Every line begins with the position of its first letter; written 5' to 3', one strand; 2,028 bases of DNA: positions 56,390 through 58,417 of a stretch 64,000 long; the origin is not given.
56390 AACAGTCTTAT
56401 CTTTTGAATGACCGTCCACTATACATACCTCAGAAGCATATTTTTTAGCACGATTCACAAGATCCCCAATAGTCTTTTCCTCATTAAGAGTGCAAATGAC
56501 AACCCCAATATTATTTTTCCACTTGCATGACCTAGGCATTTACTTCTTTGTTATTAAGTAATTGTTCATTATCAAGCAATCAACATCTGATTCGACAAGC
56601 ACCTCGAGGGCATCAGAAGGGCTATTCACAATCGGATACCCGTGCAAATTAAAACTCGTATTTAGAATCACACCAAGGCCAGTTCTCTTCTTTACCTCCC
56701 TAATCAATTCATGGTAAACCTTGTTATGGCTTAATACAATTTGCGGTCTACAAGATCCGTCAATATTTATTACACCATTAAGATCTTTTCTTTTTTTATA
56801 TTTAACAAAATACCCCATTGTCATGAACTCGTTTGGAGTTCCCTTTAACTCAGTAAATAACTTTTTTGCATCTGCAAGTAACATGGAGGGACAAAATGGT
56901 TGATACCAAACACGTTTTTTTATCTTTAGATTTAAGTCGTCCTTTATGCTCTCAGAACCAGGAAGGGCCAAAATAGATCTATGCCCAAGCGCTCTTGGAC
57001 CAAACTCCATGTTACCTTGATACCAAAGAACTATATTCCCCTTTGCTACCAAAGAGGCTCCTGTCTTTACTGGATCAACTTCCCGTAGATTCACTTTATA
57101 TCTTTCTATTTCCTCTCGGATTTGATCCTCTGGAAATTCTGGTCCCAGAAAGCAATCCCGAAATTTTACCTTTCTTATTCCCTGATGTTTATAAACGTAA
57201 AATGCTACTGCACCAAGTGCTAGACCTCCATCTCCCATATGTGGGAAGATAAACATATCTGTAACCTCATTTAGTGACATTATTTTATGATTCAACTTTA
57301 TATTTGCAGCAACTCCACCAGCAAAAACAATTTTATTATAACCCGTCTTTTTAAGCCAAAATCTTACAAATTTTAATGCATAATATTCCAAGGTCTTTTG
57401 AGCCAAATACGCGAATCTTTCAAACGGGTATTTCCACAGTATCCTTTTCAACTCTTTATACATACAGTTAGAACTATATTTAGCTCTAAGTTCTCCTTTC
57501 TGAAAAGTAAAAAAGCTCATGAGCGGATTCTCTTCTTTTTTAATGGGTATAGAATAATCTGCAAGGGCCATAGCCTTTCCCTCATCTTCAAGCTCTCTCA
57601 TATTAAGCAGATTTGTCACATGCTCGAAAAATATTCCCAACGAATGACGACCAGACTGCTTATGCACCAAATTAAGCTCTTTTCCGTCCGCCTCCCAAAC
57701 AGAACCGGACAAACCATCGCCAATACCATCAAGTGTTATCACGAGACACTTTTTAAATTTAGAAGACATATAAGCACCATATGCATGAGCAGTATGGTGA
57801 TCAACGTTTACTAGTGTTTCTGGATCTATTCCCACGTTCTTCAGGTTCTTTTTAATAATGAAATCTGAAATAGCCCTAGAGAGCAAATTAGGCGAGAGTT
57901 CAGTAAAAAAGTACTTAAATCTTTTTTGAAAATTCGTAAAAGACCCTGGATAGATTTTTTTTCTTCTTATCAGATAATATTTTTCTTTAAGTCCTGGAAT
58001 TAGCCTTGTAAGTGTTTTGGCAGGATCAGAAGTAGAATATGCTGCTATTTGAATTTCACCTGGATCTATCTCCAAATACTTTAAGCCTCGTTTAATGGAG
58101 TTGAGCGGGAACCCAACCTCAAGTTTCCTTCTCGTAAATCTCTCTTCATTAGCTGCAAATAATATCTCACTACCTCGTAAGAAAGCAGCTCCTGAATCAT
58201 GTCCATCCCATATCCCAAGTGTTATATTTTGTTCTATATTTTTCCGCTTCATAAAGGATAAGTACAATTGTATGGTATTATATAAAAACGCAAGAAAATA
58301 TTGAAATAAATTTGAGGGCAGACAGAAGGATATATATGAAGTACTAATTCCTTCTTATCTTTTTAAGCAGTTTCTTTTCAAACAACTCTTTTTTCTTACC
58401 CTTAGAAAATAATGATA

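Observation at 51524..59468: Protein O-mannosylation-like glycosylation cluster (Ppm-like GT2, two PMT-like GT-C enzymes, a carbamoyltransferase, radical SAM) next to a Thr/Pro-repeat, Cys-rich surface protein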

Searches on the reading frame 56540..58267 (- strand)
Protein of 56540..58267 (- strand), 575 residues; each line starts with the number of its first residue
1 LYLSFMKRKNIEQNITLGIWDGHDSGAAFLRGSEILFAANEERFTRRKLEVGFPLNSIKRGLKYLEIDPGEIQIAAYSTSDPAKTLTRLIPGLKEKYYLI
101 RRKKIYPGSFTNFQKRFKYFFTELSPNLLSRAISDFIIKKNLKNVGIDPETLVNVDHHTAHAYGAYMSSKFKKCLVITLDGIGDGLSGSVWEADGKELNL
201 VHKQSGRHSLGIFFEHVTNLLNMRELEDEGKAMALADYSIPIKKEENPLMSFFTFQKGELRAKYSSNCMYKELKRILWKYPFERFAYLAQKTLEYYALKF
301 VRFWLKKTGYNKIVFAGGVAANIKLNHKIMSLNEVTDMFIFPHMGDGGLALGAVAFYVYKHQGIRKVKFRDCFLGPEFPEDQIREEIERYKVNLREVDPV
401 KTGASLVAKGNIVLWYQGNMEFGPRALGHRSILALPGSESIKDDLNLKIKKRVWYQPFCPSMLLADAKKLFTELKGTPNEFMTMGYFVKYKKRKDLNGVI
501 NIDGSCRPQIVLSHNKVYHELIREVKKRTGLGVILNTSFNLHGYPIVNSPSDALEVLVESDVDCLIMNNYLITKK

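Call 4: search_protein_families(library=pfam, proteins=[window:56540-58267:-], max_evalue=0.01)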
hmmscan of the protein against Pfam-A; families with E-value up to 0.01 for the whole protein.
window:56540-58267:- (575 aa): 4 families
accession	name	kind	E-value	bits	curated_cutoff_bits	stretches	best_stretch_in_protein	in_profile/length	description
PF16861.10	Carbam_trans_C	-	1e-56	191.6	27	1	404-574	1-170/170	Carbamoyltransferase C-terminus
PF02543.21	Carbam_trans_N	-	9.4e-28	98.1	24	1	17-353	3-344/346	Carbamoyltransferase N-terminus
PF22521.2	HypF_C_2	-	2.6e-06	27.8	27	1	209-352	95-240/241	Carbamoyltransferase, Kae1-like Domain, second subdomain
PF00814.31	TsaD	-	0.00055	20.2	24.8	1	152-342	84-250/264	tRNA N6-adenosine threonylcarbamoyltransferase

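Call 5: search_protein_families(library=ncbifam, proteins=[window:56540-58267:-], max_evalue=0.01)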
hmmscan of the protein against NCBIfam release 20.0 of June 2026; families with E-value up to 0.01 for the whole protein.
window:56540-58267:- (575 aa): 5 families
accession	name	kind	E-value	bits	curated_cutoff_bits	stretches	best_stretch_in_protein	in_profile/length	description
NF041651.1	nodul_NodU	equivalog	3.5e-30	105.3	1000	1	307-546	299-529/556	nodulation protein NodU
TIGR00143.1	hypF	equivalog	4.7e-10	38.3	466.1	2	152-194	469-513/741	carbamoyltransferase HypF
TIGR00329.1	gcp_kae1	subfamily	7.3e-06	25.4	207.8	1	152-341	103-291/305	tRNA (adenosine(37)-N6)-threonylcarbamoyltransferase complex transferase subunit TsaD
TIGR03723.1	T6A_TsaD_YgjD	equivalog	0.0035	16.5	296.1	1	288-341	238-292/314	tRNA (adenosine(37)-N6)-threonylcarbamoyltransferase complex transferase subunit TsaD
TIGR03722.2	arch_KAE1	equivalog_domain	0.0054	15.9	375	0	305-382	239-318/323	KEOPS complex N(6)-L-threonylcarbamoyladenine synthase Kae1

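Call 9: find_encoding_contigs(protein=window:56540-58267:-, flank=10000, max_places=6)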
Protein window:56540-58267:- (575 aa): no gene with exactly this product is on record in the collection.

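Call 10: find_homologous_proteins(query=window:56540-58267:-, max_evalue=1e-20)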
Query window:56540-58267:- (575 aa): 7992 proteins with E <= 1e-20 among 8000 candidates; the best 120 are listed.
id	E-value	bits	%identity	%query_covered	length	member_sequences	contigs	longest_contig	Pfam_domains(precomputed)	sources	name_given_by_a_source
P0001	0.0e+0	1310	100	99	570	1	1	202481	PF02543.22,PF22521.3,PF16861.11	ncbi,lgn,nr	ncbi:hypothetical protein JW766_06295 [Candidatus Dojkabacteria bacterium]|nr:hypothetical protein [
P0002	2.0e-265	900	67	98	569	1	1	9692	PF02543.22,PF16861.11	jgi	jgi:carbamoyltransferase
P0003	7.4e-255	865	63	98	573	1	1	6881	PF02543.22,PF16861.11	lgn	-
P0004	8.3e-247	839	63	98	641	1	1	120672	PF02543.22,PF16861.11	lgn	-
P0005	7.0e-241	819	63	98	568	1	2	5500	PF02543.22,PF16861.11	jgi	-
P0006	1.7e-237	808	61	98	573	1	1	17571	PF02543.22,PF16861.11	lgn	-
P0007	1.7e-225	768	60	98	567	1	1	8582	PF02543.22,PF22521.3,PF16861.11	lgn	-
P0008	7.0e-222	756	58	98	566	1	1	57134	PF02543.22,PF16861.11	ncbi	ncbi:MAG: carbamoyltransferase C-terminal domain-containing protein [Candidatus Dojkabacteria bacter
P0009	2.8e-190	652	54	97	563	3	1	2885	PF02543.22,PF22521.3,PF16861.11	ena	-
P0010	7.0e-189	647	54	97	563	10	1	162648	PF02543.22,PF16861.11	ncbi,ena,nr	ncbi:MAG: hypothetical protein J7L64_00320 [Acidobacteria bacterium]|nr:hypothetical protein [Acidob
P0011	1.1e-188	647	52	97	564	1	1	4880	PF02543.22,PF22521.3,PF16861.11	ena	-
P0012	1.3e-188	646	53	97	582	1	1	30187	PF02543.22,PF16861.11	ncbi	-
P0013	1.9e-188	646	53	97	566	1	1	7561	PF02543.22,PF22521.3,PF16861.11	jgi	jgi:carbamoyltransferase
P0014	3.2e-188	645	53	97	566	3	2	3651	PF02543.22,PF22521.3,PF16861.11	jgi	-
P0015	3.2e-188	645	52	98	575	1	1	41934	PF02543.22,PF16861.11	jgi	jgi:carbamoyltransferase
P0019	1.8e-187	643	54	97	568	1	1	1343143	PF02543.22,PF16861.11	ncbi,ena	-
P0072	1.5e-183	630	53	97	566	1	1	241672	PF02543.22,PF16861.11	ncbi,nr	ncbi:hypothetical protein JW879_03820 [candidate division WOR-3 bacterium]|nr:hypothetical protein [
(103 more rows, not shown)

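Call 11: find_encoding_contigs(protein=P0001, flank=10000, max_places=2)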
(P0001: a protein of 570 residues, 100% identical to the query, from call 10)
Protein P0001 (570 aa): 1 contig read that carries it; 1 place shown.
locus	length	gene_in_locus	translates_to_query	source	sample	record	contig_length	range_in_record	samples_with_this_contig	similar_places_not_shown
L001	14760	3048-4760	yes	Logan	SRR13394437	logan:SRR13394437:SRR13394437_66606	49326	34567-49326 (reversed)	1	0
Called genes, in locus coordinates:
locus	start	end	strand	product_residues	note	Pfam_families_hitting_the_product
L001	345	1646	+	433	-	PF02403:Seryl_tRNA_N, PF00587:tRNA-synt_2b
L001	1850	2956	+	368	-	-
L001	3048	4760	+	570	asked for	PF02543:Carbam_trans_N, PF22521:HypF_C_2 (weak), PF16861:Carbam_trans_C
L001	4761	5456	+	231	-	PF00535:Glycos_transf_2, PF13641:Glyco_tranf_2_3 (weak)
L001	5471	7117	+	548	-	PF13231:PMT_2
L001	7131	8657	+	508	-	PF02366:PMT (weak), PF13231:PMT_2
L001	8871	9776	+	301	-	PF13186:SPASM (weak)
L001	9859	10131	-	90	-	PF00216:Bac_DNA_binding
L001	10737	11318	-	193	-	PF01327:Pep_deformylase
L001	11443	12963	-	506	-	PF13541:ChlI, PF00158:Sigma54_activat (faint), PF00493:MCM (weak), PF01078:Mg_chelatase, PF07728:AAA_5 (faint), PF13335:Mg_chelatase_C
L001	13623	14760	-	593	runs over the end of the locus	PF01807:Zn_ribbon_DnaG, PF08275:DNAG_N, PF01751:Toprim, PF13155:Toprim_2, PF13362:Toprim_3 (weak), PF13662:Toprim_4, PF10410:DnaB_bind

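Call 12: find_encoding_contigs(protein=P0008, flank=10000, max_places=2)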
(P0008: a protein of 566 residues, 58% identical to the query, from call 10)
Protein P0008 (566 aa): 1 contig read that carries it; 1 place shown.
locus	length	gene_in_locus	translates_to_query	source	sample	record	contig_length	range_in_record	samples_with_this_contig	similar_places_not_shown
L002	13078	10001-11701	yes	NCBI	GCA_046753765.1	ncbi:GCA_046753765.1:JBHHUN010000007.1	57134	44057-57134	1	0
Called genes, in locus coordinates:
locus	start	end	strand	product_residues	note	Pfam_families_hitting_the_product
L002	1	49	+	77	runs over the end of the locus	PF00120:Gln-synt_C (weak)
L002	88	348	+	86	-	PF00120:Gln-synt_C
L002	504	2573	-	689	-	PF00232:Glyco_hydro_1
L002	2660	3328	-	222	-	PF00702:Hydrolase, PF12710:HAD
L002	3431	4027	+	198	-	PF01936:NYN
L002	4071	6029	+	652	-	PF09972:DUF2207, PF20990:DUF2207_C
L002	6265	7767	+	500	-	PF03816:LytR_cpsA_psr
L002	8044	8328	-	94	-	PF03891:DUF333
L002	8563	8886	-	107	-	-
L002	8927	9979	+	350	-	PF04055:Radical_SAM, PF13186:SPASM (weak)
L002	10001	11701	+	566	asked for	PF02543:Carbam_trans_N, PF16861:Carbam_trans_C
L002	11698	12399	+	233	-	PF00535:Glycos_transf_2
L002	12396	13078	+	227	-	PF13231:PMT_2 (weak)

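Call 13: find_encoding_contigs(protein=P0004, flank=10000, max_places=2)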
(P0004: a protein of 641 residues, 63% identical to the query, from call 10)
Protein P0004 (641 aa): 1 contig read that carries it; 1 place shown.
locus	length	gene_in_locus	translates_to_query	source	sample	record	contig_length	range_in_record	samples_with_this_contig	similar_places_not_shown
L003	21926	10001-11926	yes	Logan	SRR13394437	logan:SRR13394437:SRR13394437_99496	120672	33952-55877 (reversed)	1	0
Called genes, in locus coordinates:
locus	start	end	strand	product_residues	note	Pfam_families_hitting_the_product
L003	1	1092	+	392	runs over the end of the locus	-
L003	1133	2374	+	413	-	-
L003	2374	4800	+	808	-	PF08305:NPCBM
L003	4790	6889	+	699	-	PF02366:PMT (weak), PF08305:NPCBM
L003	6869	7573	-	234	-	PF00535:Glycos_transf_2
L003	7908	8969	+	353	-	PF04055:Radical_SAM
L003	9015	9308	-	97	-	-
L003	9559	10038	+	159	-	-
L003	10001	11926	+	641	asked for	PF02543:Carbam_trans_N, PF16861:Carbam_trans_C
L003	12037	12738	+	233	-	PF00535:Glycos_transf_2, PF13641:Glyco_tranf_2_3 (weak)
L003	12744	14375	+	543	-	PF13231:PMT_2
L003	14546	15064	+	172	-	-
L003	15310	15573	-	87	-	PF00216:Bac_DNA_binding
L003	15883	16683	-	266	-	PF00149:Metallophos (weak), PF13277:YmdB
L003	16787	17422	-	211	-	PF00702:Hydrolase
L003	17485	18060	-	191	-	PF01327:Pep_deformylase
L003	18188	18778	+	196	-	-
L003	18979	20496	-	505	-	PF13541:ChlI, PF00158:Sigma54_activat (faint), PF00493:MCM, PF01078:Mg_chelatase, PF07728:AAA_5 (faint), PF13335:Mg_chelatase_C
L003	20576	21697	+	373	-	PF02885:Glycos_trans_3N, PF00591:Glycos_transf_3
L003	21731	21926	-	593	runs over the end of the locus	PF01807:Zn_ribbon_DnaG, PF08275:DNAG_N, PF01751:Toprim, PF13155:Toprim_2, PF13662:Toprim_4, PF10410:DnaB_bind (weak)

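Call 14: find_encoding_contigs(protein=P0010, flank=10000, max_places=1)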
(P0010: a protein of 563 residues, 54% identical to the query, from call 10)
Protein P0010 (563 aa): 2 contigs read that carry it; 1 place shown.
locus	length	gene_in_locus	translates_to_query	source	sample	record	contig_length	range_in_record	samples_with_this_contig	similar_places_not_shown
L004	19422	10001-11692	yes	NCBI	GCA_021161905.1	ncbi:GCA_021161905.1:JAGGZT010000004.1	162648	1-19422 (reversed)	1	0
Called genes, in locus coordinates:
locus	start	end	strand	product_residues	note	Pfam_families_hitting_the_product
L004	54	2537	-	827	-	PF01979:Amidohydro_1, PF07969:Amidohydro_3, PF01979:Amidohydro_1, PF07969:Amidohydro_3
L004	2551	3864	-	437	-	PF01979:Amidohydro_1, PF07969:Amidohydro_3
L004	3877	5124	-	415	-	PF01979:Amidohydro_1, PF07969:Amidohydro_3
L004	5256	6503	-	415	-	PF01979:Amidohydro_1, PF07969:Amidohydro_3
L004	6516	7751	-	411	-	PF01979:Amidohydro_1, PF07969:Amidohydro_3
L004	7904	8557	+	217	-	PF00535:Glycos_transf_2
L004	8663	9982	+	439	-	PF02310:B12-binding, PF04055:Radical_SAM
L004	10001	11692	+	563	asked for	PF02543:Carbam_trans_N, PF16861:Carbam_trans_C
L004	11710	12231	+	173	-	-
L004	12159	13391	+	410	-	PF13231:PMT_2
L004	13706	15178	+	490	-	PF04715:, PF00425:Chorismate_bind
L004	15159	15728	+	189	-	PF00117:GATase, PF07722:Peptidase_C26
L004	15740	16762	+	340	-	PF02885:Glycos_trans_3N, PF00591:Glycos_transf_3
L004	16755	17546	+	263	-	PF00218:IGPS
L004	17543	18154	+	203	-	PF00697:PRAI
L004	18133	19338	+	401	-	PF00291:PALP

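Call 15: find_encoding_contigs(protein=P0019, flank=10000, max_places=1)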
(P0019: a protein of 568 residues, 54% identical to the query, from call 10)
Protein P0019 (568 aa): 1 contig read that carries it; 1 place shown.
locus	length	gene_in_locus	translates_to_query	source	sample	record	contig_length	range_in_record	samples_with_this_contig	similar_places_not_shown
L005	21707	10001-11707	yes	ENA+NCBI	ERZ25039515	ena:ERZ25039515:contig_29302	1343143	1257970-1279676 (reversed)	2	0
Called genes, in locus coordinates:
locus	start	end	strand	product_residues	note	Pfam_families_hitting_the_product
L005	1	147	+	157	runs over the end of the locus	PF14341:PilX_N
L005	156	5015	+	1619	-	PF05567:T4P_PilY1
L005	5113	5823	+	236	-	-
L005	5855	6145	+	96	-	PF13510:Fer2_4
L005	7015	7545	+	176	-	PF04324:Fer2_BFD, PF17806:SO_alpha_A3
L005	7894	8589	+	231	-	PF00535:Glycos_transf_2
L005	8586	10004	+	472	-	PF02310:B12-binding, PF04055:Radical_SAM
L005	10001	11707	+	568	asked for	PF02543:Carbam_trans_N, PF16861:Carbam_trans_C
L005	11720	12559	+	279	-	PF13231:PMT_2 (weak)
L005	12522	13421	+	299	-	-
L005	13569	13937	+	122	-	-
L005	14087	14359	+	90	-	-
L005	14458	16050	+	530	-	PF20142:Scaffold, PF01471:PG_binding_1, PF03734:YkuD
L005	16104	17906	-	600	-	PF26770:DUF8251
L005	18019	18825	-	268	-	PF09430:EMC7_beta-sandw (faint), PF13620:CarboxypepD_reg, PF13715:CarbopepD_reg_2, PF17210:SdrD_B (faint), PF17802:SpaA (faint), PF13620:CarboxypepD_reg, PF14686:fn3_3 (weak), PF13715:CarbopepD_reg_2, +2 more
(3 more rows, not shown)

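Call 16: find_encoding_contigs(protein=P0072, flank=10000, max_places=1)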
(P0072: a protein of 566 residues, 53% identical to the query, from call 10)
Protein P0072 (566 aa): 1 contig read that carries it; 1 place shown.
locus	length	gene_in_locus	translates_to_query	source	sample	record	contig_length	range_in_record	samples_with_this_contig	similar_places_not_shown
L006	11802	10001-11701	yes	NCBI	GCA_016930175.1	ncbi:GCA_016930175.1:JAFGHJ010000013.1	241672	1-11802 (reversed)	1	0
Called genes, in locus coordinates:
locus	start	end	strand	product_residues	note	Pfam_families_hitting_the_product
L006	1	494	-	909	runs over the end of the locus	PF03176:MMPL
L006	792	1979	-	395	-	-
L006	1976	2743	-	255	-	PF07044:DUF1329 (weak), PF17131:TP_0789-like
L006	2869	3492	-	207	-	PF00440:TetR_N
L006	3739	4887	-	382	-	-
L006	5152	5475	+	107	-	-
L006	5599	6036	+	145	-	-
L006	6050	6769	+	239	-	-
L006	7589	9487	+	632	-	PF16841:CBM60 (weak), PF14200:RicinB_lectin_2, PF03664:Glyco_hydro_62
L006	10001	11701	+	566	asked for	PF02543:Carbam_trans_N, PF16861:Carbam_trans_C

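Call 20: search_solved_structures(query=window:56540-58267:-, max_evalue=0.001)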
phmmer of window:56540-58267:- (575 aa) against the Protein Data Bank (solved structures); distinct sequences matched with E-value up to 0.001: 12.
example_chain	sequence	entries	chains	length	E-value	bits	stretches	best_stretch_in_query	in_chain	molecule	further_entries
7vyj_A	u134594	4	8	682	1.6e-62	215.2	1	137-573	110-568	GdmN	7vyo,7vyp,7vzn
7vzq_A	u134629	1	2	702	1.7e-62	215.1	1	136-573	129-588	GdmN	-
7vx0_A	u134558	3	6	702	1.8e-62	215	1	137-573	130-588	GdmN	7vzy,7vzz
7vzu_A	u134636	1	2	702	1.9e-62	214.9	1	137-573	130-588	GdmN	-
3ver_A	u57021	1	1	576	9.7e-59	202.7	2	280-574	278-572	O-carbamoyltransferase TobZ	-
3vf2_A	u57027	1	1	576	1.6e-58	202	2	280-574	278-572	O-carbamoyltransferase TobZ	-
3vf4_A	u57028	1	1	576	2.5e-58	201.3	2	280-574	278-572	O-carbamoyltransferase TobZ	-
3ven_A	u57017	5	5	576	6.4e-58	200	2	280-574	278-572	O-carbamoyltransferase TobZ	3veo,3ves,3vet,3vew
3vez_A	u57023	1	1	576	6.6e-58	200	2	280-574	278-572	O-carbamoyltransferase TobZ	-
3vex_A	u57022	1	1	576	7.6e-58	199.7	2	280-574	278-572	O-carbamoyltransferase TobZ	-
9s2t_A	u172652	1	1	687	2e-56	195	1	113-574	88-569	Decarbamoylnovobiocin carbamoyltransferase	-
7xb6_A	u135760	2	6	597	9.8e-53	182.9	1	21-575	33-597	Carbamoyltransferase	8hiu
